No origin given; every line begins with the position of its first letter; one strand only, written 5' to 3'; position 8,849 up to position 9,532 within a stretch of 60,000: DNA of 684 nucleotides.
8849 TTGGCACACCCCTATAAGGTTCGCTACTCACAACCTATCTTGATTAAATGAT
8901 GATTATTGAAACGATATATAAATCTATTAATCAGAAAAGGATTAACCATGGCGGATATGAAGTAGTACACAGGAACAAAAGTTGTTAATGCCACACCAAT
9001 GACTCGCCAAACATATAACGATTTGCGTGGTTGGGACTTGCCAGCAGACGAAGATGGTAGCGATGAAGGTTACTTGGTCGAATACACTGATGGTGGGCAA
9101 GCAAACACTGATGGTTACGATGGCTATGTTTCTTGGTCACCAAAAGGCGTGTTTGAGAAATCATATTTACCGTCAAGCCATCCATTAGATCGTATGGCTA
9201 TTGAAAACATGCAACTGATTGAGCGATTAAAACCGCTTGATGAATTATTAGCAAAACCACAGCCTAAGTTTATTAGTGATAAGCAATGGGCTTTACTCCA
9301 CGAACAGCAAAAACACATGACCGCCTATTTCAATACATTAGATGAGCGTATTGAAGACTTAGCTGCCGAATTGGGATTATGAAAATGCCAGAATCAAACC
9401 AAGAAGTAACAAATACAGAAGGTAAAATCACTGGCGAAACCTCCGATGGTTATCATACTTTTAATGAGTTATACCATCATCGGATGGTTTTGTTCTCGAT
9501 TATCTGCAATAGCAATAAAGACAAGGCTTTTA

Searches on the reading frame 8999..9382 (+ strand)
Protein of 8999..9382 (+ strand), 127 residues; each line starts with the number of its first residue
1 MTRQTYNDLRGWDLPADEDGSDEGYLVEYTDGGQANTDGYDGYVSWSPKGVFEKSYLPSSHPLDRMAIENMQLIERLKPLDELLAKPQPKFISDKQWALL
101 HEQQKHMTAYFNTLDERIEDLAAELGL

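Call 25: search_protein_families(library=phrogs, proteins=[window:8999-9382:+], max_evalue=0.01)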
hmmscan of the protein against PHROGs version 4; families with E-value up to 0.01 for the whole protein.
window:8999-9382:+ (127 aa): 6 families
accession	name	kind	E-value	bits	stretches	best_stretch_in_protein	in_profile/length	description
phrog_872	-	unknown function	3.6e-21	76.9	1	1-60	27-86/172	-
phrog_32732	-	unknown function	7e-13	49.6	1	15-119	56-157/159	-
phrog_3934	-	unknown function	2.1e-12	48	1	60-122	109-171/336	-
phrog_774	-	unknown function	6.1e-10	40.4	1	63-125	67-129/134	-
phrog_9467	-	unknown function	2.5e-09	38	1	1-60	15-65/155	-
phrog_19511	-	unknown function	3.8e-09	37.7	1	49-120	78-151/155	-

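Call 76: search_protein_families(library=ncbifam, proteins=[window:8999-9382:+], max_evalue=0.01)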
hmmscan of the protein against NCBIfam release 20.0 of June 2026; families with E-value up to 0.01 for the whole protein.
window:8999-9382:+ (127 aa): 0 families
